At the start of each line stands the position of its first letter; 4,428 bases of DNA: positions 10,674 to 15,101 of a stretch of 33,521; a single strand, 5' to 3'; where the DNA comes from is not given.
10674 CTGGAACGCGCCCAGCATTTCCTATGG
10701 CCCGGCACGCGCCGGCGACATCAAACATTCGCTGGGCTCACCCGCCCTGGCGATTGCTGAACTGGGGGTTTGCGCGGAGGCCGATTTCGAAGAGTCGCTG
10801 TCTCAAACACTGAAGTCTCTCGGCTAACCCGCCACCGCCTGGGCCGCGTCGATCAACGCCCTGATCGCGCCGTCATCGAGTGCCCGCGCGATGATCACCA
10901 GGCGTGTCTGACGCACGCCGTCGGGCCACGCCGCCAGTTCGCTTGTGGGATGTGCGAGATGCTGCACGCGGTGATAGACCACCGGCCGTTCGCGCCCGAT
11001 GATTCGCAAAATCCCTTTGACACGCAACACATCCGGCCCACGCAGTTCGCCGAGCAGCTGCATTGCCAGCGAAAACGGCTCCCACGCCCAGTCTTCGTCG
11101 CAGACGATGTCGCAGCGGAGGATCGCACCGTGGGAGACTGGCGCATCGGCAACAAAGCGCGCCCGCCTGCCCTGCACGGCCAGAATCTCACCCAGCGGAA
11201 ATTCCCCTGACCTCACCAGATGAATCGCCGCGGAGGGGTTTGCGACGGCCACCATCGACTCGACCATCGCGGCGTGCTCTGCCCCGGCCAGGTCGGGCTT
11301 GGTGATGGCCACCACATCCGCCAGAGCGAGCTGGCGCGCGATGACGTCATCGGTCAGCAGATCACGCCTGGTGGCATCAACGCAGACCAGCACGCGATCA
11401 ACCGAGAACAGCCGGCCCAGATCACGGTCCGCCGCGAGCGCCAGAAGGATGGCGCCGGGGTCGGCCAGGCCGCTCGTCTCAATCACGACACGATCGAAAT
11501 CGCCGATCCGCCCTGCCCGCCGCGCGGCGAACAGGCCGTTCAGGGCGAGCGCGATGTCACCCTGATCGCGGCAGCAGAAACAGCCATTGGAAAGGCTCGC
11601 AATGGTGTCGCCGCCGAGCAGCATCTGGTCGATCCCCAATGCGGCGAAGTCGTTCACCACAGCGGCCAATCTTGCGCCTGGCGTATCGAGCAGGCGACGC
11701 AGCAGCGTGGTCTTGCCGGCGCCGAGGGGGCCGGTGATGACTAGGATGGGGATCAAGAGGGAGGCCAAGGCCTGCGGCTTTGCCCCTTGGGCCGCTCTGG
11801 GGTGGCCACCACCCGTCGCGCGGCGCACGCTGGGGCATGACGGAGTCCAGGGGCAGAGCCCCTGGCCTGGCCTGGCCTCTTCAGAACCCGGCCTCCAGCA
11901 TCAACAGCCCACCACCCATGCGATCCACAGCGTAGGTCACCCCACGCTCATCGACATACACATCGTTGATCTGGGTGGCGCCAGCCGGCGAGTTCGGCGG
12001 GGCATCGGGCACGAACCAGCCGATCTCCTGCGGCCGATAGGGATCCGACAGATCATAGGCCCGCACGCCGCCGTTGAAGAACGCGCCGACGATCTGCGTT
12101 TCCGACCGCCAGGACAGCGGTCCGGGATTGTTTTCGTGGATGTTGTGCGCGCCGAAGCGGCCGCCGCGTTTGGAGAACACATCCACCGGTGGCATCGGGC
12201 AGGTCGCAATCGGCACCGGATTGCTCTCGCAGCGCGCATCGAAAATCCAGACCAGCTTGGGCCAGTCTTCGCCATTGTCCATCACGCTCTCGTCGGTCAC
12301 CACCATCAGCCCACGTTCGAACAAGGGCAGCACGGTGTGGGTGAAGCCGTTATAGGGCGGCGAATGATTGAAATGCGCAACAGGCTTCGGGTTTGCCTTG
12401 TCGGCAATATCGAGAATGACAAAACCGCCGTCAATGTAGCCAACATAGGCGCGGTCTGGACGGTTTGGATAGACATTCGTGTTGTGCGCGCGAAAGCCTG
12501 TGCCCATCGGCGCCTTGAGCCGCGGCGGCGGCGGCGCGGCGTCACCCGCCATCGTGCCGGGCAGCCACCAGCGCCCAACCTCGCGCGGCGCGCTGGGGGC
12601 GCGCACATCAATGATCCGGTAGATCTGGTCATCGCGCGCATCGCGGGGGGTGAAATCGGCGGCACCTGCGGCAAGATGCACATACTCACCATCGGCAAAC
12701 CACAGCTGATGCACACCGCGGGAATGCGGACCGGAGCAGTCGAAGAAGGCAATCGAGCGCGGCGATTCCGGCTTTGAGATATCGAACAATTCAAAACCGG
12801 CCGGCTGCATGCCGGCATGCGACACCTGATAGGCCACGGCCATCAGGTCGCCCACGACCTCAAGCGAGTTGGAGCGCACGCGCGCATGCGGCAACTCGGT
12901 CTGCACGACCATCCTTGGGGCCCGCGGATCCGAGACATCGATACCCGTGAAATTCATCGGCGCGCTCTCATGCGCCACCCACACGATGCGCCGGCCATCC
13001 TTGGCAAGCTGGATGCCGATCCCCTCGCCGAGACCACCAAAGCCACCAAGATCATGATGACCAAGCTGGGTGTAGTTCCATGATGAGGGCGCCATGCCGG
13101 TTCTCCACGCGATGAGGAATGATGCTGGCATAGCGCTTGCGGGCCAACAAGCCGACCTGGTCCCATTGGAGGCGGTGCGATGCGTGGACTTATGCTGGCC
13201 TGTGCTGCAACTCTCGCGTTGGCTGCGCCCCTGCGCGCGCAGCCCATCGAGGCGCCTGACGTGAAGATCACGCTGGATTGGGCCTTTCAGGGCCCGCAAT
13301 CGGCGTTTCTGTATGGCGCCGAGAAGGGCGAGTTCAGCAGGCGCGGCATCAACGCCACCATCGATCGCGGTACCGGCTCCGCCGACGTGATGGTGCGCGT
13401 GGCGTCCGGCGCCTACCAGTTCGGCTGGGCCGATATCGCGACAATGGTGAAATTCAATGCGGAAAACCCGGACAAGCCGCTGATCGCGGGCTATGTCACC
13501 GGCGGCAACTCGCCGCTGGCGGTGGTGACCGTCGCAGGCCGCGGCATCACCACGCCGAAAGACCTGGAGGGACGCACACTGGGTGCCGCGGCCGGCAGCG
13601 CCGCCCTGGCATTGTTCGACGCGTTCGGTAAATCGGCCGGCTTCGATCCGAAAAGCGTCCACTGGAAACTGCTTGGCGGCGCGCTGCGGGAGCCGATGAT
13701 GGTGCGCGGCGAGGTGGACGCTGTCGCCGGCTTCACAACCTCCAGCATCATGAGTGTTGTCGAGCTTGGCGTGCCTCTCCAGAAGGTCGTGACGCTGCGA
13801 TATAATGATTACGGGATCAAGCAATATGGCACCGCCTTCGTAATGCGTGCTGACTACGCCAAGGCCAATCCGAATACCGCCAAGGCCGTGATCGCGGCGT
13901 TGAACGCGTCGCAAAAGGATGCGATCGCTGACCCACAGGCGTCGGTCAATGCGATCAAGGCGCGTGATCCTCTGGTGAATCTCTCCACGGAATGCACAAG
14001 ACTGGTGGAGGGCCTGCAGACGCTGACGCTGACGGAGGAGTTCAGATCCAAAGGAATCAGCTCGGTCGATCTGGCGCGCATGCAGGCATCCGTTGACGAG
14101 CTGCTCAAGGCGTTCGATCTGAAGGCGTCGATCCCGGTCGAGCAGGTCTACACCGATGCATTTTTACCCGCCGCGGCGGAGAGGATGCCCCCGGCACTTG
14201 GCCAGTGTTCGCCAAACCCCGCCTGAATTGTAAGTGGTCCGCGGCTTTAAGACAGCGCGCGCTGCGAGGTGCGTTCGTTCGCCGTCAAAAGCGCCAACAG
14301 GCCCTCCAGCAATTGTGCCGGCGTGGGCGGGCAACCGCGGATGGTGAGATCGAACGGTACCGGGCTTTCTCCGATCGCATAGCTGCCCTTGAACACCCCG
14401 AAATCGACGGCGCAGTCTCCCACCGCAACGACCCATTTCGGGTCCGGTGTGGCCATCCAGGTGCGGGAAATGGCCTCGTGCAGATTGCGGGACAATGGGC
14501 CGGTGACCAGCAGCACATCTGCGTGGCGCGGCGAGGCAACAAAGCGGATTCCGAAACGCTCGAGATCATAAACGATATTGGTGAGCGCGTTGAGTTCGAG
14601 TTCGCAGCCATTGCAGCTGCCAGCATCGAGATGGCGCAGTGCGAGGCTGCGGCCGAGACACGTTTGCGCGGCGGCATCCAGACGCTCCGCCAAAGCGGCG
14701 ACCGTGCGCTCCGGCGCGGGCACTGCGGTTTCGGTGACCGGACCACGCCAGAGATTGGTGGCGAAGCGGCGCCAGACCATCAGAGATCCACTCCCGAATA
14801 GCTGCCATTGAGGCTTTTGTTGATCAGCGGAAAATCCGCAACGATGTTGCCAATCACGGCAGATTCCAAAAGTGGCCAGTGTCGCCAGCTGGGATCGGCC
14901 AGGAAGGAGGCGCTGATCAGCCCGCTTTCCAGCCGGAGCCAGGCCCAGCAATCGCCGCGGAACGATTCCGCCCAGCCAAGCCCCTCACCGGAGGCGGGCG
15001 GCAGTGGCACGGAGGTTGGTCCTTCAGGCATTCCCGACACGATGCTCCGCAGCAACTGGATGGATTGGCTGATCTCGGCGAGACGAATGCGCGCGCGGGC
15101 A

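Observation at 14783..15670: All four NiFe-ligating cysteines of the catalytic-subunit homologue are substituted, in an otherwise well-conserved protein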

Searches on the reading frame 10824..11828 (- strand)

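Call 6: search_protein_families(library=pfam, proteins=[window:10824-11828:-])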
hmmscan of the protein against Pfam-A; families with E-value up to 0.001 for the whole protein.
window:10824-11828:- (334 aa): 3 families
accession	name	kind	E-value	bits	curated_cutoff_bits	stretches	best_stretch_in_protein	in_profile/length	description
PF02492.25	cobW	-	3.3e-37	128.3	20.7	1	27-202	1-178/180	CobW/HypB/UreG, nucleotide-binding domain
PF07683.19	CobW_C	-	2.1e-15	56.8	22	1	244-329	9-93/94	Cobalamin synthesis protein cobW C-terminal domain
PF13401.12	AAA_22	-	0.00019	22.2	27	1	28-53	7-32/130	AAA domain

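Call 19: search_protein_families(library=ncbifam, proteins=[window:10824-11828:-], max_evalue=0.001)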
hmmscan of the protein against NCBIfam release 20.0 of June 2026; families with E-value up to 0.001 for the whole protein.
window:10824-11828:- (334 aa): 4 families
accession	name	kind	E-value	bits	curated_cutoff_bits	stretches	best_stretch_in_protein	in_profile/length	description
NF008578.0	PRK11537.1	equivalog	3.5e-37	128.3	361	1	26-327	4-314/318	GTPase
TIGR02475.1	CobW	equivalog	3.9e-29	101.6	332.1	2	26-152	4-133/342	cobalamin biosynthesis protein CobW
NF038288.1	chaper_GTP_ZigA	equivalog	1.8e-20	73.2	600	2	26-131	1-110/390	zinc metallochaperone GTPase ZigA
NF041053.1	CobW_rel_Se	equivalog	0.00026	20.7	180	1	28-196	3-172/195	CobW-related selenoprotein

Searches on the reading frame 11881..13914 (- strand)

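Call 6: search_protein_families(library=pfam, proteins=[window:11881-13914:-])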
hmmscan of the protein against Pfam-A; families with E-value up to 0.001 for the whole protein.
window:11881-13914:- (677 aa): 1 family
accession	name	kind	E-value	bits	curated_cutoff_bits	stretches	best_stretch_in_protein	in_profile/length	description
PF08309.17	LVIVD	-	6.9e-06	25.7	20.2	0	489-510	14-35/42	LVIVD repeat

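Call 19: search_protein_families(library=ncbifam, proteins=[window:11881-13914:-], max_evalue=0.001)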
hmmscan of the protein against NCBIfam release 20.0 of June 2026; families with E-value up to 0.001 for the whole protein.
window:11881-13914:- (677 aa): 1 family
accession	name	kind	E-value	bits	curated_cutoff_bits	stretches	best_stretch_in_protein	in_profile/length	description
TIGR04312.1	choice_anch_B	subfamily_domain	0.00062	19.1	100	0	313-421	146-252/364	choice-of-anchor B family protein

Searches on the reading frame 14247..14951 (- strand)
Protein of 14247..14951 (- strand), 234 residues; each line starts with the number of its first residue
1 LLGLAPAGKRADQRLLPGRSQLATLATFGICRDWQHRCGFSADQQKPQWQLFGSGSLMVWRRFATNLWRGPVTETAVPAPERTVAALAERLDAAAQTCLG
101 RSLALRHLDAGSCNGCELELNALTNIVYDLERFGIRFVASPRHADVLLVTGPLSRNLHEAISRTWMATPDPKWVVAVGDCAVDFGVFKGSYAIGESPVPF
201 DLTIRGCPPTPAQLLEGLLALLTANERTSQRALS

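Call 6: search_protein_families(library=pfam, proteins=[window:14247-14951:-])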
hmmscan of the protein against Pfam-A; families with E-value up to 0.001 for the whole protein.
window:14247-14951:- (234 aa): 1 family
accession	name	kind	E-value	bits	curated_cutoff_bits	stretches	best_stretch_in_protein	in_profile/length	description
PF01058.29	Oxidored_q6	-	1.1e-26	93.5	27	1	113-221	1-128/128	NADH ubiquinone oxidoreductase, 20 Kd subunit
